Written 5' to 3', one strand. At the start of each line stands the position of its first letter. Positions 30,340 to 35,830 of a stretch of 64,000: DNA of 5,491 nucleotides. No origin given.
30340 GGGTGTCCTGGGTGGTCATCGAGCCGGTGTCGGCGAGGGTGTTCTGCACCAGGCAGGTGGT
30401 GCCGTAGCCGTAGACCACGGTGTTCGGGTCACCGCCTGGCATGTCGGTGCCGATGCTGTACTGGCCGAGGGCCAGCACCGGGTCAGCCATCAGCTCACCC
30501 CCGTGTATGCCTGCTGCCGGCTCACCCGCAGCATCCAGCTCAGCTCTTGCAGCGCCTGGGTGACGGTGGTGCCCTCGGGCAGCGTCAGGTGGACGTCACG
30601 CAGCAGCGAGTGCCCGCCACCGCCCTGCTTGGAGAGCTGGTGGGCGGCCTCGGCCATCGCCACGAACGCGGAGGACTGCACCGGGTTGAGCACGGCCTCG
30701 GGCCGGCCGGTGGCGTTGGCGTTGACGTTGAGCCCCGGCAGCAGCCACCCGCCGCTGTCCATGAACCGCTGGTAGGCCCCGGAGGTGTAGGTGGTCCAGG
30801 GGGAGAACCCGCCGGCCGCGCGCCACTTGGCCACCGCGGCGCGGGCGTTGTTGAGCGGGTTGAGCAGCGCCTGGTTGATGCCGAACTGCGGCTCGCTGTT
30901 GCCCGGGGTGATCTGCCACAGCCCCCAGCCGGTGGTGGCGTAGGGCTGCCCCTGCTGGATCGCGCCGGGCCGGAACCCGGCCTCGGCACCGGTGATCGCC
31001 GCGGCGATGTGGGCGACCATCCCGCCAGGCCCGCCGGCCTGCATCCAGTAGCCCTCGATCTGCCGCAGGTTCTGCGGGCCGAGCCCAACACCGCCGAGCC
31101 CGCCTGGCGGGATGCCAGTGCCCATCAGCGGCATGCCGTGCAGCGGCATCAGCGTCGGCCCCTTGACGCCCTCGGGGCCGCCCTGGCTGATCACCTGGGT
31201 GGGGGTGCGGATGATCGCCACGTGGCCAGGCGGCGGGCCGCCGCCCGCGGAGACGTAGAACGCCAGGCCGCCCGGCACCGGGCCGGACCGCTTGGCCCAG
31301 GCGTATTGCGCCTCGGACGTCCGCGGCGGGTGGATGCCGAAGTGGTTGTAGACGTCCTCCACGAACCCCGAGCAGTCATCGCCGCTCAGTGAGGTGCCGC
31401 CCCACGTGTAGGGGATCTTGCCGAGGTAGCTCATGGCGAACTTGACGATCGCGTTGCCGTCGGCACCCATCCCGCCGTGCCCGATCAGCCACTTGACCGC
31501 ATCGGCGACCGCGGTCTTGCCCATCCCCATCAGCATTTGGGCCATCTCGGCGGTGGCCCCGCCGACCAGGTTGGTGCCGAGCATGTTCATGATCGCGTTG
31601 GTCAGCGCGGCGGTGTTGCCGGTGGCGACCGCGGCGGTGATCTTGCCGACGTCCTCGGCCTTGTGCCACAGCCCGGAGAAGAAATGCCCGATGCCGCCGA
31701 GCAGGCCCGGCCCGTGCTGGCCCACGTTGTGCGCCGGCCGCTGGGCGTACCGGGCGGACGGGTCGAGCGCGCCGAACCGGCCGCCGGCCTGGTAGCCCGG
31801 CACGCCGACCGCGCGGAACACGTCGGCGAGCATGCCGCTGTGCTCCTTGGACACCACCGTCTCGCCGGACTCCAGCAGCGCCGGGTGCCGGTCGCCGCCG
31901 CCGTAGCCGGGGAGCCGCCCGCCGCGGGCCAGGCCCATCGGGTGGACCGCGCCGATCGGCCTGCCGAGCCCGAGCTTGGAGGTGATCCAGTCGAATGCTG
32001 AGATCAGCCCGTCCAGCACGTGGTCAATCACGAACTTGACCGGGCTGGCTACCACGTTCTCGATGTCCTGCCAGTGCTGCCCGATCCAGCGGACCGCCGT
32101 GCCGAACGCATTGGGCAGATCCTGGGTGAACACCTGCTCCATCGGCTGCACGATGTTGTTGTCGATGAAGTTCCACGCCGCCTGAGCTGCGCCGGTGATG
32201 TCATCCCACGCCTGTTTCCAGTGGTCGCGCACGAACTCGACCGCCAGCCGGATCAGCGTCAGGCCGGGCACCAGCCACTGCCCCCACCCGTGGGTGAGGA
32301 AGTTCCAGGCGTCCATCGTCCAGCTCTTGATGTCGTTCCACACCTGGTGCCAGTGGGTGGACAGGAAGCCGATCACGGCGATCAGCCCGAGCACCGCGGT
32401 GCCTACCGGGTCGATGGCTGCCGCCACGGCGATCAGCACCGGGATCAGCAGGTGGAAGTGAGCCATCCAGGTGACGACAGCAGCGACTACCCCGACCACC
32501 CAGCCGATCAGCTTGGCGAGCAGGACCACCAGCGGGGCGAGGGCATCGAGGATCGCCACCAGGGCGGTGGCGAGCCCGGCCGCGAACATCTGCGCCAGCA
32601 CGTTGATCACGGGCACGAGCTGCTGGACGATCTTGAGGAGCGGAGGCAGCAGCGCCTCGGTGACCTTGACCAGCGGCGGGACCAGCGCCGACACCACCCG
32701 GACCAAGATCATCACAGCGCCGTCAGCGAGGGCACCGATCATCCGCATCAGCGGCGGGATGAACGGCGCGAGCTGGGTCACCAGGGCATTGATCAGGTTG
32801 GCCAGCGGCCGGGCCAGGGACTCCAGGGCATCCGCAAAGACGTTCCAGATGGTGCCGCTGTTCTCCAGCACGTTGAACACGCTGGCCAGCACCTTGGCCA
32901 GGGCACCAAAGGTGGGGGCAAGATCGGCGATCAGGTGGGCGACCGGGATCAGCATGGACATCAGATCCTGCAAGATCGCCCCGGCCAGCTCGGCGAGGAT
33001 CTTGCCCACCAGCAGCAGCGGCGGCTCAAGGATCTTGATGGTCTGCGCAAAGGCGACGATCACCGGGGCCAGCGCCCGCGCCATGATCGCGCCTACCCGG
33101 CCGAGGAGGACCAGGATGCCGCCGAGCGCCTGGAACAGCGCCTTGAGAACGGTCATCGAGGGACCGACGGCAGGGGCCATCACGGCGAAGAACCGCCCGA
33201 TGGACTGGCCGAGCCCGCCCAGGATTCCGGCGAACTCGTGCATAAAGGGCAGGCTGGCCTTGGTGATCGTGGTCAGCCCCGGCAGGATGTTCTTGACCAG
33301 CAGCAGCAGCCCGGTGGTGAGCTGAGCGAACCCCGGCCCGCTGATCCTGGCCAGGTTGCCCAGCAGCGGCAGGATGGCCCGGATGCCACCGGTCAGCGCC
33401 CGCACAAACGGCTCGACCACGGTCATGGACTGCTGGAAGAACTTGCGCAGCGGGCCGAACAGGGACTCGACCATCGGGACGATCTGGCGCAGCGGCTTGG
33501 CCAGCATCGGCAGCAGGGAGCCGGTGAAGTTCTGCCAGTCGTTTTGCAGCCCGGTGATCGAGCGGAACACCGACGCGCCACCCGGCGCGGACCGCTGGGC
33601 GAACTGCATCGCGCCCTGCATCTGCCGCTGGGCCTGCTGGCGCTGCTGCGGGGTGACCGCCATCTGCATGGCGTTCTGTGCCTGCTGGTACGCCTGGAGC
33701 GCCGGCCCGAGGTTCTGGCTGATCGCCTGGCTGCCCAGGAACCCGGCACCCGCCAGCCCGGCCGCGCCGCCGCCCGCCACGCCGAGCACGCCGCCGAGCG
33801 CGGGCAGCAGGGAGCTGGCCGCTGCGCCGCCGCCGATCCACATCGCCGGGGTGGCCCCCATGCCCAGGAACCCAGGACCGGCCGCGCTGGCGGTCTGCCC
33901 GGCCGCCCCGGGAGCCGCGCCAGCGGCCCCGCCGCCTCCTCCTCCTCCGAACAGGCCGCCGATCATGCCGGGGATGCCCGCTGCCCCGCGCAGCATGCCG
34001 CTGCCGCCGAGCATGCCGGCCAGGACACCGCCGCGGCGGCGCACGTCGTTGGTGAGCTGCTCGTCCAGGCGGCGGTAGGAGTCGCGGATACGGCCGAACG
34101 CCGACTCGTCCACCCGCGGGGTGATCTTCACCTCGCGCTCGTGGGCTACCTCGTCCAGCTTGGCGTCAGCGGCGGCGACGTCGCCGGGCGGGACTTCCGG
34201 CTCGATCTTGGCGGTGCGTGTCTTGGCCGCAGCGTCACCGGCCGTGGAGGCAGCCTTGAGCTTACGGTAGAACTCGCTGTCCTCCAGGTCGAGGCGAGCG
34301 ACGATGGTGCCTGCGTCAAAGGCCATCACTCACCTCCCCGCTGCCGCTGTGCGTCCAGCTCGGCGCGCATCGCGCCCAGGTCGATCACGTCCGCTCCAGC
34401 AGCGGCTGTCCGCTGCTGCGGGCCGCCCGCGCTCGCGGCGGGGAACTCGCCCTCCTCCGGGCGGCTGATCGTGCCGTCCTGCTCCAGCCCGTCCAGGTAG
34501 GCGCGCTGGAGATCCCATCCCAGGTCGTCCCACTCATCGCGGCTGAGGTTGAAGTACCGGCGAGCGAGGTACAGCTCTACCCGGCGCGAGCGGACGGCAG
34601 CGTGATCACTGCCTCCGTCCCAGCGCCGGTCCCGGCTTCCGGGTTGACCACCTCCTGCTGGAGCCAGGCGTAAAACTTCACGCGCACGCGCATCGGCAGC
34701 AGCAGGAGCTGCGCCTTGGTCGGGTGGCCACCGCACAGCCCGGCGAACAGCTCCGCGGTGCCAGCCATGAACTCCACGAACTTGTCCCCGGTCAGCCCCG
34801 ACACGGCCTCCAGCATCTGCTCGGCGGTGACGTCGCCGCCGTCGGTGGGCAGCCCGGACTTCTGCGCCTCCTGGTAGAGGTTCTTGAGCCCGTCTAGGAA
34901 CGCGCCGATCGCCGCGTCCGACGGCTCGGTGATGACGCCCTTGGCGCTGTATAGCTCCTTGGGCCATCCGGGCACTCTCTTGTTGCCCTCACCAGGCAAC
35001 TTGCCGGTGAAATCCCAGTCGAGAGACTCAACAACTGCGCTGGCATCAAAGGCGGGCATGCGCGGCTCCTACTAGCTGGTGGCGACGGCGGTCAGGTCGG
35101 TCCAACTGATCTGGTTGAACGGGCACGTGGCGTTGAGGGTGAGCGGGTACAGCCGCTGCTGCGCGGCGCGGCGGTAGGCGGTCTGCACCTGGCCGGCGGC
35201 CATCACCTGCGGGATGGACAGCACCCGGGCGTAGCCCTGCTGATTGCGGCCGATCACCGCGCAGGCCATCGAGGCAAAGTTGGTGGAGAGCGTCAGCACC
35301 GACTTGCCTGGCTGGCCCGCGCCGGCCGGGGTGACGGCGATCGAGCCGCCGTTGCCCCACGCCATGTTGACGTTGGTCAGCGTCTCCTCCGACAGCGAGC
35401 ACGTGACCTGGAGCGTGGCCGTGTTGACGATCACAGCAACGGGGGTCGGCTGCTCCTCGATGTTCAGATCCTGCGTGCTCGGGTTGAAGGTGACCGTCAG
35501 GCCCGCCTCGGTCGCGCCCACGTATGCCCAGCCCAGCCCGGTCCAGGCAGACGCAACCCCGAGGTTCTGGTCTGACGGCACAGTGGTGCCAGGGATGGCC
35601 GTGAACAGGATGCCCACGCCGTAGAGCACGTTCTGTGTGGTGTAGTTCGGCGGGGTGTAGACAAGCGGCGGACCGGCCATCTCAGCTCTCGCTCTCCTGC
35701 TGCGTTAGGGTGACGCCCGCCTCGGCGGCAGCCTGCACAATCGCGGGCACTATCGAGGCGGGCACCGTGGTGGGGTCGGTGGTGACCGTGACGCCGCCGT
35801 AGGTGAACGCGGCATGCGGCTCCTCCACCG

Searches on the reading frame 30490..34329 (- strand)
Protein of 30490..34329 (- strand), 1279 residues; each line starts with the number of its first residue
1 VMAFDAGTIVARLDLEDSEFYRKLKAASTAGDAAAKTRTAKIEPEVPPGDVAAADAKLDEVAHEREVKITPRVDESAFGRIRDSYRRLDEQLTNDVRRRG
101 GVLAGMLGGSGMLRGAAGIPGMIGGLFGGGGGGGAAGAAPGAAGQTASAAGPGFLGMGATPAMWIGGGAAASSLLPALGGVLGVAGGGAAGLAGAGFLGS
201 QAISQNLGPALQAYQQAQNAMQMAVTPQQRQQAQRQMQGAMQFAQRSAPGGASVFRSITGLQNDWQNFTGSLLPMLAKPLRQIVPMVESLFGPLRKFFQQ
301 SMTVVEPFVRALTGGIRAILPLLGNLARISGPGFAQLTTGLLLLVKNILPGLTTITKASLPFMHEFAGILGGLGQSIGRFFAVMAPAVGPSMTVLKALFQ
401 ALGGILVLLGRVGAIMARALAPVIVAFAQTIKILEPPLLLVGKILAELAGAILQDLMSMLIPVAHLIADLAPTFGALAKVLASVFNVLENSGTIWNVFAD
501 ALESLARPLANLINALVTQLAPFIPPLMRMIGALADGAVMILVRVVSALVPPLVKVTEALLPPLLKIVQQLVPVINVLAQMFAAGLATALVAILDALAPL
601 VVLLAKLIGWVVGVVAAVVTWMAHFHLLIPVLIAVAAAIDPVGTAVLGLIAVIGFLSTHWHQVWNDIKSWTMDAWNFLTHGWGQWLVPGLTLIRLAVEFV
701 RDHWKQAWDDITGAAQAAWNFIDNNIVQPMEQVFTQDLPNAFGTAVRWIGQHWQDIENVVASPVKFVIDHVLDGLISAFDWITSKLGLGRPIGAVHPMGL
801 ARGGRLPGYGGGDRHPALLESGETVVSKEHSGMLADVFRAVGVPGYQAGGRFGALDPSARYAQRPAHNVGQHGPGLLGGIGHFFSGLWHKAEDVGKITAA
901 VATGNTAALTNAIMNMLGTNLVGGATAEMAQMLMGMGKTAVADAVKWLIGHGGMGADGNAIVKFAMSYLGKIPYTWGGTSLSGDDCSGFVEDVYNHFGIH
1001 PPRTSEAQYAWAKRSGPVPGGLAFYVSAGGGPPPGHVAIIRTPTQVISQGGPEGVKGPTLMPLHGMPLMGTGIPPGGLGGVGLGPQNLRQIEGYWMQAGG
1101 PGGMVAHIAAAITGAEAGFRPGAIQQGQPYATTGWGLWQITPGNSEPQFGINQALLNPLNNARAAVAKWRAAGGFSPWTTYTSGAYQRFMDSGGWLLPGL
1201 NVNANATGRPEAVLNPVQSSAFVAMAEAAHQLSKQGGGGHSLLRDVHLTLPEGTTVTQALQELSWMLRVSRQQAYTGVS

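Call 8: search_protein_families(library=phrogs, proteins=[window:30490-34329:-], max_evalue=0.01)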
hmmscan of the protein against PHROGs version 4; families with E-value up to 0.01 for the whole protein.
window:30490-34329:- (1279 aa): 22 families
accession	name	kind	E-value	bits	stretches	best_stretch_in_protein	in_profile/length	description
phrog_6090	-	tail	7.7e-27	94.4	2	469-827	765-1126/1853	tail length tape measure protein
phrog_1535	-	tail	8e-21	74.9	1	259-971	560-1131/1152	tail length tape measure protein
phrog_4197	-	tail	6.6e-20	71.5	3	468-735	655-901/1783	tail length tape measure protein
phrog_305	-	tail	4.1e-17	63.1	2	448-768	362-636/1001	tail length tape measure protein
phrog_329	-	tail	2.4e-16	60.2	1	951-1052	528-632/949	minor tail protein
phrog_5493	-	tail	7.6e-16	58.6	1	161-771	414-981/1102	tail length tape measure protein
phrog_4200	-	tail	3.9e-12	46.5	2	462-784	262-570/732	tail length tape measure protein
phrog_5448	-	tail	4.4e-12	44.7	2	724-829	2209-2314/3103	tail length tape measure protein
phrog_58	-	tail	1.7e-11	44.3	1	34-785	266-943/1544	tail length tape measure protein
phrog_971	-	lysis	1.9e-11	44.4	1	297-1219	388-1078/1338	endolysin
phrog_991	-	tail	9.1e-11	41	1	495-827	568-881/1966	tail length tape measure protein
phrog_167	-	tail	9.5e-11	41.1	2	817-1249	1078-1468/1555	tail length tape measure protein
phrog_1272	-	tail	1.5e-08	33.9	1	553-775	547-734/1606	tail length tape measure protein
phrog_1686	-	tail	9.9e-08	31.3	1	366-720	333-544/1224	tail length tape measure protein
phrog_12508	-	unknown function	6.2e-05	23.6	1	959-1011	141-192/260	-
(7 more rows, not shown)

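Call 9: search_protein_families(library=pfam, proteins=[window:30490-34329:-], max_evalue=0.01)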
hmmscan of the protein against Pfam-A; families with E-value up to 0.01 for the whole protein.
window:30490-34329:- (1279 aa): 2 families
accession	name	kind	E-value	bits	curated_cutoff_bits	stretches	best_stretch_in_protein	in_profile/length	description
PF00877.26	NLPC_P60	-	3.8e-11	43.3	23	1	973-1048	3-79/105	NlpC/P60 family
PF18896.5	SLT_3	-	1.6e-07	32.1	27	1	1104-1180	12-89/89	Lysozyme like domain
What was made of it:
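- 30490..34329 (-): Context: tape measure protein with NlpC/P60 and SLT_3 domains. calls 8, 9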

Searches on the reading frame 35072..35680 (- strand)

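Call 8: search_protein_families(library=phrogs, proteins=[window:35072-35680:-], max_evalue=0.01)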
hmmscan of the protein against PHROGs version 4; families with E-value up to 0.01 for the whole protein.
window:35072-35680:- (202 aa): 3 families
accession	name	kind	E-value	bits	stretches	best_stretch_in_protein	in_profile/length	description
phrog_2175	-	other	2.2e-11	44.8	1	12-185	2-166/188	protein with Ig domain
phrog_21417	-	unknown function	0.00016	22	1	15-130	9-127/270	-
phrog_476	-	tail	0.00032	21.1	1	45-109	53-119/296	major tail protein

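Call 9: search_protein_families(library=pfam, proteins=[window:35072-35680:-], max_evalue=0.01)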
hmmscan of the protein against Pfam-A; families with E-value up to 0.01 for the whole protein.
window:35072-35680:- (202 aa): 1 family
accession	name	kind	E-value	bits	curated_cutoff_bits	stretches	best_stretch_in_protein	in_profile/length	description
PF25681.1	Phage_TTP_17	-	9.8e-07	29.1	27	1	19-113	10-107/190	Phage tail tube protein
